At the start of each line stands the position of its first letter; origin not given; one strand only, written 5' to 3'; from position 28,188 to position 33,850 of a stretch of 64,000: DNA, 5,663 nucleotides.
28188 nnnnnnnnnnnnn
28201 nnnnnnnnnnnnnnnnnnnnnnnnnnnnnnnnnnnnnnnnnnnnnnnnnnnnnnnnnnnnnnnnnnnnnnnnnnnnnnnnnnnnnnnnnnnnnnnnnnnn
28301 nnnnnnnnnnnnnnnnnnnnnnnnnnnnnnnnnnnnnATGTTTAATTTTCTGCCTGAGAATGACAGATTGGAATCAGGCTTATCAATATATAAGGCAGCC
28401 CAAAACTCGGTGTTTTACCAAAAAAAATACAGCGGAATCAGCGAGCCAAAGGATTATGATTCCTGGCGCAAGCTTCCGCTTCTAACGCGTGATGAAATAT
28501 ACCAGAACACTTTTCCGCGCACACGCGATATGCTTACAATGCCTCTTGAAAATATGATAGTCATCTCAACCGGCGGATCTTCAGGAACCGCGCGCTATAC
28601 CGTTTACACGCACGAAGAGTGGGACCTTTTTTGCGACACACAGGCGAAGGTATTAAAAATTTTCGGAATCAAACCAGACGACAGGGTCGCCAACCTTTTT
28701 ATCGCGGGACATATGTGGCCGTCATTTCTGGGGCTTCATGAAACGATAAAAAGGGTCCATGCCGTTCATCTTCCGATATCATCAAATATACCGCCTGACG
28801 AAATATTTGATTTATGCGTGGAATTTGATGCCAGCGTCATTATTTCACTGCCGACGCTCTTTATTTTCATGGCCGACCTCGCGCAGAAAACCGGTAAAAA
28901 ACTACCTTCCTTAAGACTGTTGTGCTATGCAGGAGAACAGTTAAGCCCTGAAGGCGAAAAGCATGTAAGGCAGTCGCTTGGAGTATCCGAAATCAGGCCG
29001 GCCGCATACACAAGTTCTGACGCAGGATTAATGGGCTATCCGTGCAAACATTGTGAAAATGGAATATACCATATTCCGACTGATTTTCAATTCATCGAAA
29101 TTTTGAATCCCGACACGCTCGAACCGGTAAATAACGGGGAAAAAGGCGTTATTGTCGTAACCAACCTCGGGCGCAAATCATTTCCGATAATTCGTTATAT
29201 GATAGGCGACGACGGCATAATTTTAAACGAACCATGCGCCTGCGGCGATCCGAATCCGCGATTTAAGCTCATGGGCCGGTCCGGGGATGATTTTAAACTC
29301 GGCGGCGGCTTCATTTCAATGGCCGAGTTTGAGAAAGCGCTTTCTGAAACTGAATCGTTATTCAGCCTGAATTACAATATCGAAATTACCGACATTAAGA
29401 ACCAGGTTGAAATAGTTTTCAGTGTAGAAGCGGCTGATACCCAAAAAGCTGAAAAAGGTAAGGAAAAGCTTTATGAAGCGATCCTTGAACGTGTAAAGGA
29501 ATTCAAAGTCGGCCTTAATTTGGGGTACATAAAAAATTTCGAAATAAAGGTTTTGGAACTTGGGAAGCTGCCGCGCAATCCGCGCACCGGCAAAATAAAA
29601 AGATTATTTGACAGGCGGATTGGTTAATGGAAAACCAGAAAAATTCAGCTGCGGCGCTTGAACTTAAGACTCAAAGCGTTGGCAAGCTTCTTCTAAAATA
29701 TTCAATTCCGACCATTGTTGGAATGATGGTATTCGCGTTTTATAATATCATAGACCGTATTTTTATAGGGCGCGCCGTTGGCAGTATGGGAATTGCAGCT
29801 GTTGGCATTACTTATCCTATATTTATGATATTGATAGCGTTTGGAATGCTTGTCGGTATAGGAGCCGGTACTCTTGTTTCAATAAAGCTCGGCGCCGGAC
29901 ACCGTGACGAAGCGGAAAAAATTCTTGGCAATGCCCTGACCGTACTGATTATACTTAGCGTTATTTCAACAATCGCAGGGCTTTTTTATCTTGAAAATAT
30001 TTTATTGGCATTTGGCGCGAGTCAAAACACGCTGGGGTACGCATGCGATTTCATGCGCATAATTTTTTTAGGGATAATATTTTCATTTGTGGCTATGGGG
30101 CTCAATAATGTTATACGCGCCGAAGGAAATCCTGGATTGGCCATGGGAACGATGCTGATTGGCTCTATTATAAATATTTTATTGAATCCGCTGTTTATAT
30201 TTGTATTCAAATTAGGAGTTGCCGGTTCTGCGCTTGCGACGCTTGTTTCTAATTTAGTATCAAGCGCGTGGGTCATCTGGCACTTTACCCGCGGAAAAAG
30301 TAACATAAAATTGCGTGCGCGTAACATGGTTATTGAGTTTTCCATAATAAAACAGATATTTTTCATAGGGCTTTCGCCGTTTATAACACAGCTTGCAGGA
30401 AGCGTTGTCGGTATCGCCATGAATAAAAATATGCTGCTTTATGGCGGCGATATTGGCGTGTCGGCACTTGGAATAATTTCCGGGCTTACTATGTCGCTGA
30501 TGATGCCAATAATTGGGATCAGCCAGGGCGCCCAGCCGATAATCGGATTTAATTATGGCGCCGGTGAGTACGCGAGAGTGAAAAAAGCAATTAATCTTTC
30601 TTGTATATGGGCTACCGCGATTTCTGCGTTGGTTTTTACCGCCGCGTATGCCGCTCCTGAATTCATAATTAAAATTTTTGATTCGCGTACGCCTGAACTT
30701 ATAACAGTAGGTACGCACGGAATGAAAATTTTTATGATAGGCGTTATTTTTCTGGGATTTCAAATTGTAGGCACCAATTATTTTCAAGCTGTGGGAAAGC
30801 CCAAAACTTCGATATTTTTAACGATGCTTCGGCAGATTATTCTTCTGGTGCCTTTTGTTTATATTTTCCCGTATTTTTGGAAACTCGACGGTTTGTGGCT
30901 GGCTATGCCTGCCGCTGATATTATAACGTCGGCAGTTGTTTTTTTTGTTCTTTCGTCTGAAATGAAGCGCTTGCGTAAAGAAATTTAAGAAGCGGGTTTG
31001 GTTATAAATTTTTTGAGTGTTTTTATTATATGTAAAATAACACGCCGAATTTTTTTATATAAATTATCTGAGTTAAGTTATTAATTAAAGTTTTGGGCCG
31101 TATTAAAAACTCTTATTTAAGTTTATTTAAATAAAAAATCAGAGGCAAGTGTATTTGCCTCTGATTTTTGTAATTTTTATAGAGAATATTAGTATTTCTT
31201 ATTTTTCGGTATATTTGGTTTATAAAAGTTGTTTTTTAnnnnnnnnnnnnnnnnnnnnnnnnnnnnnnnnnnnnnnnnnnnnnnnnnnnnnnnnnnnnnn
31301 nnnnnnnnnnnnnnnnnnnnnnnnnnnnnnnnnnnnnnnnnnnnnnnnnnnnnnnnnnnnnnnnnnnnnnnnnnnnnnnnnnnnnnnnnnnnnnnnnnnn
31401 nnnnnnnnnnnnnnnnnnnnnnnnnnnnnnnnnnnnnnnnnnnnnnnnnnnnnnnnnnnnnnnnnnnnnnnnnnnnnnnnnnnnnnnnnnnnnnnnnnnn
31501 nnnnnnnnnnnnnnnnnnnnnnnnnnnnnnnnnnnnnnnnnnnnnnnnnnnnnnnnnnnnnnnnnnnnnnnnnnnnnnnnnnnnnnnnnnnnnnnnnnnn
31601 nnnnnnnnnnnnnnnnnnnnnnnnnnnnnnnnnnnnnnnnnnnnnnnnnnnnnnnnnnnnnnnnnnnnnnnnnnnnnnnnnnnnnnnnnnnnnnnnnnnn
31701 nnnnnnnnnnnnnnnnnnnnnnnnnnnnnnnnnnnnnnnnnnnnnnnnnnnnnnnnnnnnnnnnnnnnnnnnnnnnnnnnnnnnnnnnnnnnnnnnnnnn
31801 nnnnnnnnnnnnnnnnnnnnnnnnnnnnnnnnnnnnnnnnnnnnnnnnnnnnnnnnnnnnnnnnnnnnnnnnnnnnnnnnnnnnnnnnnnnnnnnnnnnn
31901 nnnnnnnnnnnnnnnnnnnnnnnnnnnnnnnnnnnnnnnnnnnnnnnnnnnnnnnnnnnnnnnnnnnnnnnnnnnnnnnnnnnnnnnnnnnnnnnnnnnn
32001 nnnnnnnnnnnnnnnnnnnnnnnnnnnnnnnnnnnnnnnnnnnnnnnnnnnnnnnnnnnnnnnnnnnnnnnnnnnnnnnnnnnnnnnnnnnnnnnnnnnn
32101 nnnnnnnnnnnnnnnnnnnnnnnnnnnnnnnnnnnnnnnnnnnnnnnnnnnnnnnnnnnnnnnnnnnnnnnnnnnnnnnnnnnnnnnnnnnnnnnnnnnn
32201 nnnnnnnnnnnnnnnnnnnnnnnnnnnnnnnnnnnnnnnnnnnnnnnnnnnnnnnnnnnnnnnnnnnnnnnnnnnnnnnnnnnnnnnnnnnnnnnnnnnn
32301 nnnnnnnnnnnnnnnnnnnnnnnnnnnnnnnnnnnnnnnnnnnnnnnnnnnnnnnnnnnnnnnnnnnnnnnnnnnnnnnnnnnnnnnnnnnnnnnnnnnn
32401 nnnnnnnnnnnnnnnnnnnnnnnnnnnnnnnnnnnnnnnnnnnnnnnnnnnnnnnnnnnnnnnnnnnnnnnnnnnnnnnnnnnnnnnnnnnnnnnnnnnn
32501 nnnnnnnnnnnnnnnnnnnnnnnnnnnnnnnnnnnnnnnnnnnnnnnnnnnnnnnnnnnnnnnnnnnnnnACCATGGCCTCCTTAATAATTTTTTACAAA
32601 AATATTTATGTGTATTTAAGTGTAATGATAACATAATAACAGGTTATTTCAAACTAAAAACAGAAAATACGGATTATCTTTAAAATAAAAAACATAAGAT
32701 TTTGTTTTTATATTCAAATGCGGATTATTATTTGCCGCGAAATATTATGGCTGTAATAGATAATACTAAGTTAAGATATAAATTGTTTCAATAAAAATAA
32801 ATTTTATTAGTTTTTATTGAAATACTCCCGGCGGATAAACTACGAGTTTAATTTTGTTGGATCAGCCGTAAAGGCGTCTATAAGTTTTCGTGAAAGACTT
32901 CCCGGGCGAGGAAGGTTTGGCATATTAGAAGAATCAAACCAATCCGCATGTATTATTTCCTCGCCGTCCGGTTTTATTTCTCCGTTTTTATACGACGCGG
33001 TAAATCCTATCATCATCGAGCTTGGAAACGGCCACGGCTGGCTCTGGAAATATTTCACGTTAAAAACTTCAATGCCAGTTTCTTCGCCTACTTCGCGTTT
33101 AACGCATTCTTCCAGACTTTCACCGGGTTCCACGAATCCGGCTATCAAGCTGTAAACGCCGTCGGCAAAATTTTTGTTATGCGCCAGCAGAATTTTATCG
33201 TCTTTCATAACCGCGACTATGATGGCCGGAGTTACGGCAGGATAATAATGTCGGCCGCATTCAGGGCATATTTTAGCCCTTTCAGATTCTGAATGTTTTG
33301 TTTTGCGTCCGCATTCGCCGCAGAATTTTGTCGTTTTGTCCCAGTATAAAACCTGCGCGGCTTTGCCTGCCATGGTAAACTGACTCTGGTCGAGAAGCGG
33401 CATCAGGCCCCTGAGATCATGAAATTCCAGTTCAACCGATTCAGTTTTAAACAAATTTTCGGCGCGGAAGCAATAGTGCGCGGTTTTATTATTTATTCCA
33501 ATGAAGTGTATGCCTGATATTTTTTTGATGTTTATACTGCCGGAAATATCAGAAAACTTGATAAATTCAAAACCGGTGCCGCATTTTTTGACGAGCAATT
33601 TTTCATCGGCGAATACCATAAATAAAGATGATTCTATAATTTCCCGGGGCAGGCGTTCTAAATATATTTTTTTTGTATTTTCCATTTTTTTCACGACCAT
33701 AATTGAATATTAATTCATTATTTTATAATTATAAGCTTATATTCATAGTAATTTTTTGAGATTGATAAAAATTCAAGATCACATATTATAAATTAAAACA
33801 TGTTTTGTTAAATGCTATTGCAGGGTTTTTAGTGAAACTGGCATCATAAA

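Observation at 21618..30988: Translationally coupled six-gene operon: LuxC-reductase/adenylase fusion, HATPase-GNAT fusion, LuxE-like, two PaaK-like ligases and a MATE exporter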

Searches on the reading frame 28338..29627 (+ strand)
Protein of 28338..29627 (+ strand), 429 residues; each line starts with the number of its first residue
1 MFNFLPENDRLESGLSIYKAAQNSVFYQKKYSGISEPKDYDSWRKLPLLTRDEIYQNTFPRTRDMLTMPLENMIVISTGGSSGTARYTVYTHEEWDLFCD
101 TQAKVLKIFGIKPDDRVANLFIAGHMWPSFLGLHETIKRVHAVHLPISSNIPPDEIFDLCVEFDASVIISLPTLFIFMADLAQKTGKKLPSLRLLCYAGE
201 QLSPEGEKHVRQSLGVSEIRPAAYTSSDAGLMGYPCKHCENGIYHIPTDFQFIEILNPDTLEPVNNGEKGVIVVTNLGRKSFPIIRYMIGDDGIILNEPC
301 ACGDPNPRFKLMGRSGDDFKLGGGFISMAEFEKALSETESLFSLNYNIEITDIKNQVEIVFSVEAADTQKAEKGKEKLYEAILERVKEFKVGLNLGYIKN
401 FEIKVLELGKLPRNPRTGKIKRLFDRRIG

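Call 3: search_protein_families(library=pfam, proteins=[window:28338-29627:+], max_evalue=0.01)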
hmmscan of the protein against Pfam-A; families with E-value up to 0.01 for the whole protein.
window:28338-29627:+ (429 aa): 3 families
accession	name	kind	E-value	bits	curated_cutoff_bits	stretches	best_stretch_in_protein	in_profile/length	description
PF00501.34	AMP-binding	-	7.4e-13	48.5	29.9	2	154-275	246-375/384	AMP-binding enzyme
PF04443.18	LuxE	-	3.4e-05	23.4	24.9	1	237-317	295-376/391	Acyl-protein synthetase, LuxE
PF14535.12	AMP-binding_C_2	-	9.2e-05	23.1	25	1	331-427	9-96/96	AMP-binding enzyme C-terminal domain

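Call 4: search_protein_families(library=ncbifam, proteins=[window:28338-29627:+], max_evalue=0.01)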
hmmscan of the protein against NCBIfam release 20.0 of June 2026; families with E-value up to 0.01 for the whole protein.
window:28338-29627:+ (429 aa): 21 families
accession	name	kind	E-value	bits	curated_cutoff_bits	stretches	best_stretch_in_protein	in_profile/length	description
NF041878.1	paak_haloarch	equivalog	9.5e-37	126.6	700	1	9-427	19-427/427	phenylacetate--CoA ligase PaaK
NF045666.1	DVU1553_fam_AMP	equivalog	2.6e-30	105.6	300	1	17-310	35-325/331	DVU_1553 family AMP-dependent CoA ligase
TIGR02155.1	PA_CoA_ligase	equivalog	1.9e-29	102.4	646.3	1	16-427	19-422/422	phenylacetate--CoA ligase PaaK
NF053551.1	FlxY_rubin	equivalog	8.3e-21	74.2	520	1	20-386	24-391/424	flexirubin biosynthesis putative acyl-CoA ligase FlxY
TIGR03335.1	F390_ftsA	equivalog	1.1e-18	67.2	458.7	1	17-427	26-445/445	coenzyme F390 synthetase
NF041217.1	BagE_FevW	exception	4.7e-15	55.5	800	1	19-328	26-324/424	bagremycin/ferroverdin synthetase BagE/FevW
NF006754.0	PRK09274.1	equivalog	2.2e-08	32.8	478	1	70-214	175-313/555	fatty acid CoA ligase family protein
TIGR02262.1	benz_CoA_lig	subfamily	3.6e-07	29.3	375.25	1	73-274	164-361/508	benzoate-CoA ligase family protein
TIGR02304.1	aden_form_hyp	equivalog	6.1e-07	28.8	251.9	1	163-321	186-332/430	F390 synthetase-related protein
TIGR02188.1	Ac_CoA_lig_AcsA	equivalog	0.00013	20.4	724.95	0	301-426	487-602/629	acetate--CoA ligase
NF004837.0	PRK06187.1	subfamily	0.00026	19.4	476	1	88-183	32-124/531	long-chain-fatty-acid--CoA ligase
NF001208.0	PRK00174.1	subfamily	0.00034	19.1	657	0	301-426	503-617/649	acetate--CoA ligase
NF007815.0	PRK10524.1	equivalog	0.00053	18.6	955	0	165-420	328-594/629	propionate--CoA ligase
NF006182.0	PRK08316.1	subfamily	0.00058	18.5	663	1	88-204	35-146/523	fatty acyl-CoA synthetase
NF045785.1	OlefBLtnSynShew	equivalog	0.00059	18.3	850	1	64-200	168-300/552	olefin beta-lactone synthetase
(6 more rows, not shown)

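Call 39: search_solved_structures(query=window:28338-29627:+, max_evalue=0.001)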
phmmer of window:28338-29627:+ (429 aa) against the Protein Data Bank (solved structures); distinct sequences matched with E-value up to 0.001: 11.
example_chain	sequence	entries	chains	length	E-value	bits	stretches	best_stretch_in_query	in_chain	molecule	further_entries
9s3l_A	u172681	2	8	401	2.5e-29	105.6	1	18-404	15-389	Phenylacetate-CoA ligase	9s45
4r1l_A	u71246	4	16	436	8.9e-29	103.7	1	20-414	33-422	Phenylacetate-coenzyme A ligase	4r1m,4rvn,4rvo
6wuq_A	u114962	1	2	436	1.3e-18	70.3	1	20-338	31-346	AjiA1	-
2y4o_A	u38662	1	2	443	3.2e-17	65.7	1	24-427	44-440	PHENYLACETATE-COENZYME A LIGASE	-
6siw_A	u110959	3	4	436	3.5e-17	65.6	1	20-335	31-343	PaaK-like ligase (AMP-dependent synthetase and ligase) | AMP-dependent synthetase and ligase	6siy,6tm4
6siw_B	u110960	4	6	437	3.5e-17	65.5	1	20-335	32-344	PaaK-like ligase (AMP-dependent synthetase and ligase) | AMP-dependent synthetase and ligase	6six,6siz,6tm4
2y27_A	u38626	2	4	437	3.2e-13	52.5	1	19-352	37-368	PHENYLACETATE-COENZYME A LIGASE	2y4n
6hdw_A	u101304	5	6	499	7.5e-13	51.3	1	23-370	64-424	2-hydroxyisobutyryl-CoA synthetase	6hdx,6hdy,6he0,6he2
8rpk_A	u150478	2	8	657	1.8e-08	36.8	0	71-220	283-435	Acetate--CoA ligase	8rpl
8wev_A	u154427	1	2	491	0.00019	23.6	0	75-333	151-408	Feruloyl-CoA Synthetase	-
8weu_A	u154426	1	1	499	0.0002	23.5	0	75-333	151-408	Fatty-acyl-CoA synthase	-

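Call 52: search_protein_families(library=padloc, proteins=[window:28338-29627:+], max_evalue=0.001)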
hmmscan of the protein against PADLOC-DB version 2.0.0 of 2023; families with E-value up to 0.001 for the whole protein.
window:28338-29627:+ (429 aa): 0 families

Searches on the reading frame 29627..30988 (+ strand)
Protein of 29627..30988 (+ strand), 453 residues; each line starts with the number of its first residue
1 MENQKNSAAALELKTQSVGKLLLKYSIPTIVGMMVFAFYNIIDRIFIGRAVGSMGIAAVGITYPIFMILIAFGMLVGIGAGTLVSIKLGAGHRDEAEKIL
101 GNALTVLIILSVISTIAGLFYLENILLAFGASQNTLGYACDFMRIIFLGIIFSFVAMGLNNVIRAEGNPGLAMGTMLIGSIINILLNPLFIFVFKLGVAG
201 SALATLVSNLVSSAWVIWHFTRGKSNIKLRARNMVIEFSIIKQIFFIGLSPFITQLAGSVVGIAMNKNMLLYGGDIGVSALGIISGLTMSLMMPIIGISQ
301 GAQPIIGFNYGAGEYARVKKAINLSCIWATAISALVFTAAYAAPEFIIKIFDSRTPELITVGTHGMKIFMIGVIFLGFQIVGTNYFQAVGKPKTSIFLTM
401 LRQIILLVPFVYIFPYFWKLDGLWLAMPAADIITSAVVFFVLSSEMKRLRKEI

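Call 3: search_protein_families(library=pfam, proteins=[window:29627-30988:+], max_evalue=0.01)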
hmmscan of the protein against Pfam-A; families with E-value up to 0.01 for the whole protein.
window:29627-30988:+ (453 aa): 1 family
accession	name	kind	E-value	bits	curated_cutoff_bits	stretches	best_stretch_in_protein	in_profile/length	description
PF01554.23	MatE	-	3.5e-48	163.8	24.9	2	28-189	1-161/161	MatE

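Call 4: search_protein_families(library=ncbifam, proteins=[window:29627-30988:+], max_evalue=0.01)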
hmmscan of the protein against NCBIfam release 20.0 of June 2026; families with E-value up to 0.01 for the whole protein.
window:29627-30988:+ (453 aa): 8 families
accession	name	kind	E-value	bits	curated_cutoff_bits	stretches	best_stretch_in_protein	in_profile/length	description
NF007130.1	PRK09575.1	equivalog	8.1e-86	289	445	1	16-448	2-433/435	MATE family efflux transporter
NF000217.1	MATE_multi_FepA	equivalog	4.1e-58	197.5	900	1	13-442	8-435/443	multidrug efflux MATE transporter FepA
TIGR00797.1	matE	subfamily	3.6e-54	184.2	147.4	1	28-424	1-396/396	MATE family efflux transporter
NF041801.1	MATE_SolL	equivalog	2.9e-40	138.5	780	1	13-440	13-444/458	solanimycin export family MATE transporter SolL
NF000131.1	MATE_multi_MepA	equivalog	2.1e-35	122.8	850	1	16-435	12-428/451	multidrug efflux MATE transporter MepA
NF001214.0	PRK00187.1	equivalog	7.4e-15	54.9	449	1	20-451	10-450/464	NorM family multidrug efflux MATE transporter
NF045578.1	export_MbnM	equivalog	9.5e-08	31.4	285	1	60-228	35-205/410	methanobactin export MATE transporter MbnM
NF007562.1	PRK10189.1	equivalog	0.0012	17.7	465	1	46-365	52-378/470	EmmdR/YeeO family multidrug/toxin efflux MATE transporter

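Call 52: search_protein_families(library=padloc, proteins=[window:29627-30988:+], max_evalue=0.001)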
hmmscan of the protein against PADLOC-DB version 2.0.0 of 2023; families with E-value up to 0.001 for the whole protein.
window:29627-30988:+ (453 aa): 0 families

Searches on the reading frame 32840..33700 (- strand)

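Call 7: search_protein_families(library=pfam, proteins=[window:32840-33700:-], max_evalue=0.001)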
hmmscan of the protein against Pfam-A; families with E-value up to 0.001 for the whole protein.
window:32840-33700:- (286 aa): 4 families
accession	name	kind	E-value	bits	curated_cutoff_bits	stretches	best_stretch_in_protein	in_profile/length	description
PF00293.34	NUDIX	-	4.5e-19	69.2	21.1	1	158-262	4-119/134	NUDIX domain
PF09296.17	NUDIX-like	-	4.2e-12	47.1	22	1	25-120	2-96/96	NADH pyrophosphatase-like rudimentary NUDIX domain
PF09297.16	Zn_ribbon_NUD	-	8.7e-10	38.6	24.8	1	123-153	2-32/32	NADH pyrophosphatase zinc ribbon domain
PF12773.13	DZR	-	0.00077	20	27.3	0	122-151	10-33/45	Double zinc ribbon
